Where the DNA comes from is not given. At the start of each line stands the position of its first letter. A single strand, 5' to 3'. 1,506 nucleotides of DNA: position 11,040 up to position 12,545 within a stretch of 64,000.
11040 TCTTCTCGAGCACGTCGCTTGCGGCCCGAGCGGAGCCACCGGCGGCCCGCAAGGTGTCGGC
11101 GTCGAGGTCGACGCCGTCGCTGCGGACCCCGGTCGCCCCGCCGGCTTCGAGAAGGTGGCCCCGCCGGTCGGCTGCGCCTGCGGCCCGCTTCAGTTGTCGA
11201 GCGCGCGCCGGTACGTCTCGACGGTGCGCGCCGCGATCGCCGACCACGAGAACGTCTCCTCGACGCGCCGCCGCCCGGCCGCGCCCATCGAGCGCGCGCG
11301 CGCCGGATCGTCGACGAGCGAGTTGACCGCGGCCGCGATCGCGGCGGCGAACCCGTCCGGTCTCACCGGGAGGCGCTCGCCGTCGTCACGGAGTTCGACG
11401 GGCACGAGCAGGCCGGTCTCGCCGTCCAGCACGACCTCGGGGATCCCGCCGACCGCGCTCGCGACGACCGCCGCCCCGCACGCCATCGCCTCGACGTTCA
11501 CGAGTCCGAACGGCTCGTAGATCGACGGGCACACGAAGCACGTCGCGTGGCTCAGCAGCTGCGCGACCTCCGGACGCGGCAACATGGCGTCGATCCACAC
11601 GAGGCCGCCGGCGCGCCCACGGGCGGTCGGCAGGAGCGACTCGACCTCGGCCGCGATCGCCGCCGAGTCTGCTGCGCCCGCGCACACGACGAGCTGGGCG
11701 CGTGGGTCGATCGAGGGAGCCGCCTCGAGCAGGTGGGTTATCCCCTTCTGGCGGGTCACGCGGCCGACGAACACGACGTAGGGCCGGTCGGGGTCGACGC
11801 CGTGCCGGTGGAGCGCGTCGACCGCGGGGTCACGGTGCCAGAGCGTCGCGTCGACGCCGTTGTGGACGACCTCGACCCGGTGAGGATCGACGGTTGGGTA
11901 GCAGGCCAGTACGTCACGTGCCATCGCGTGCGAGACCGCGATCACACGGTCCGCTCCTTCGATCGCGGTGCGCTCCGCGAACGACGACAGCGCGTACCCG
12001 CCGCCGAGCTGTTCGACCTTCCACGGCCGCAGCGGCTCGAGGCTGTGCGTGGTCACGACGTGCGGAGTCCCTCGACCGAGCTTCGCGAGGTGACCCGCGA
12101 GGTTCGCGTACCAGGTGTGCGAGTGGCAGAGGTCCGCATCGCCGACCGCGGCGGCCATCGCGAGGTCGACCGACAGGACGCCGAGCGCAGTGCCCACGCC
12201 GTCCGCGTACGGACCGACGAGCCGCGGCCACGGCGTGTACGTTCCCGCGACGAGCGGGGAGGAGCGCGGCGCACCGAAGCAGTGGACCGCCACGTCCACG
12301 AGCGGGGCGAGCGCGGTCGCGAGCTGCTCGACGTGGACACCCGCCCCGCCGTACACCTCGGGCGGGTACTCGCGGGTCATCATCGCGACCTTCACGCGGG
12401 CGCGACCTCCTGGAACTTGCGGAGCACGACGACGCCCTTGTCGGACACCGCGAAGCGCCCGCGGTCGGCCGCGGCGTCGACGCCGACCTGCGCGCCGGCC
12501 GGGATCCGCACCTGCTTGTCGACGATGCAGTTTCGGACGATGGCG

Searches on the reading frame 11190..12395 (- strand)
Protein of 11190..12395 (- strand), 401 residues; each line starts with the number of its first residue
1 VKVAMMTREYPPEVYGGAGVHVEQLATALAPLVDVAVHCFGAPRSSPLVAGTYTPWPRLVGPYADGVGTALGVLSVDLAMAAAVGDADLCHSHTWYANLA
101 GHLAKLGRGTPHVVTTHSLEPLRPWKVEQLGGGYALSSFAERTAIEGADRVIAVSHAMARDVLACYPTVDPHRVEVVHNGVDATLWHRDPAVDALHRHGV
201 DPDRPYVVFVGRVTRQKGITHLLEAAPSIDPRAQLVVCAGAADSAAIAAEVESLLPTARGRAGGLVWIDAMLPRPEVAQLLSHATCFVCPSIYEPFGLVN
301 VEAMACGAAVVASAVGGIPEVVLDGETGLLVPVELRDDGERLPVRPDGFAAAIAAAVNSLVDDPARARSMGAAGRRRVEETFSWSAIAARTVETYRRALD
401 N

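Call 10: search_protein_families(library=pfam, proteins=[window:11190-12395:-])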
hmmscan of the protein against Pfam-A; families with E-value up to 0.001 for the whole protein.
window:11190-12395:- (401 aa): 7 families
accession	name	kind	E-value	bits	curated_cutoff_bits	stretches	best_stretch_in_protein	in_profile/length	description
PF00534.26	Glycos_transf_1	-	3.4e-30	105.3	26.4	1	198-336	9-144/172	Glycosyl transferases group 1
PF13692.12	Glyco_trans_1_4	-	9.7e-28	97.6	27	1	204-345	1-128/142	Glycosyl transferases group 1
PF13439.12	Glyco_transf_4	-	2.1e-27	96.6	28.5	1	15-183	1-168/170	Glycosyltransferase Family 4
PF13579.12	Glyco_trans_4_4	-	1.3e-20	74.7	29.7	1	16-180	1-158/158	Glycosyl transferase 4-like domain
PF20706.3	GT4-conflict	-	7.5e-15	55.2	26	1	140-389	139-383/385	Family 4 Glycosyltransferase in conflict systems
PF13524.12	Glyco_trans_1_2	-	2.2e-07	31.4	25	1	259-390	16-141/144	Glycosyl transferase-like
PF08323.17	Glyco_transf_5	-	3.5e-06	27.4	22.7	0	86-164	128-226/239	Starch synthase catalytic domain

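Call 34: search_protein_families(library=ncbifam, proteins=[window:11190-12395:-], max_evalue=0.00001)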
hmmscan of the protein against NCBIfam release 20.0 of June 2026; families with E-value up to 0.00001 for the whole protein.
window:11190-12395:- (401 aa): 32 families (the best 25 are shown)
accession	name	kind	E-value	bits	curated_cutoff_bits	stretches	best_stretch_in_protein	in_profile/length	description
TIGR02149.1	glgA_Coryne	subfamily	8.2e-161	535.5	302.4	1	1-397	1-389/391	glycogen synthase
TIGR03449.1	mycothiol_MshA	equivalog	8e-40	137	462.5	1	85-399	101-404/406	D-inositol-3-phosphate glycosyltransferase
TIGR03088.1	stp2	hypoth_equivalog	2.7e-25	89.2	409.05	1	150-399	139-374/374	TIGR03088 family PEP-CTERM/XrtA system glycosyltransferase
NF041876.1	EPS_EpsE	equivalog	1.7e-24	86.8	400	1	146-388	160-386/389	exopolysaccharide biosynthesis GT4 family glycosyltransferase EpsE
TIGR04047.1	MSMEG_0565_glyc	hypoth_equivalog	5.3e-24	85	259.85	1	136-397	128-373/373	MSMEG_0565 family glycosyltransferase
NF053787.1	GlcN_PG_synth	equivalog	3.6e-23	82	480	1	148-398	144-359/361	N-acetylglucosaminyl phosphatidylglycerol synthase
TIGR03999.1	thiol_BshA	equivalog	5.3e-23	81.6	273.7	1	142-399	139-374/375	N-acetyl-alpha-D-glucosaminyl L-malate synthase BshA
TIGR02095.1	glgA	subfamily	3.6e-20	72.1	328.45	1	200-397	290-476/477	glycogen/starch synthase, ADP-glucose type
TIGR02472.1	sucr_P_syn_N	equivalog_domain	2.6e-19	69.4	576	2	283-388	340-431/439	sucrose-phosphate synthase, putative, glycosyltransferase domain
TIGR04063.1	stp3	hypoth_equivalog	1.1e-17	64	442.05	1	133-399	143-396/397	TIGR04063 family PEP-CTERM/XrtA system glycosyltransferase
NF038295.1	EPS_HpsP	equivalog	2.8e-17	62.8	550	1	85-397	91-386/388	hormogonium polysaccharide biosynthesis glycosyltransferase HpsP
TIGR04157.1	glyco_rSAM_CFB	subfamily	2.6e-16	59.6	400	1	140-391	162-402/406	TIGR04157 family glycosyltransferase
NF001899.0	PRK00654.1-2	equivalog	2.3e-15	56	459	1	200-398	287-475/478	glycogen synthase GlgA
NF047684.1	TeichurnBiosyTuaC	equivalog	1.4e-14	53.8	550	1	142-326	159-332/391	teichuronic acid biosynthesis protein TuaC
NF012028.0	PRK15484.1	subfamily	3.2e-14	52.8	618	1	173-391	162-371/380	lipopolysaccharide N-acetylglucosaminyltransferase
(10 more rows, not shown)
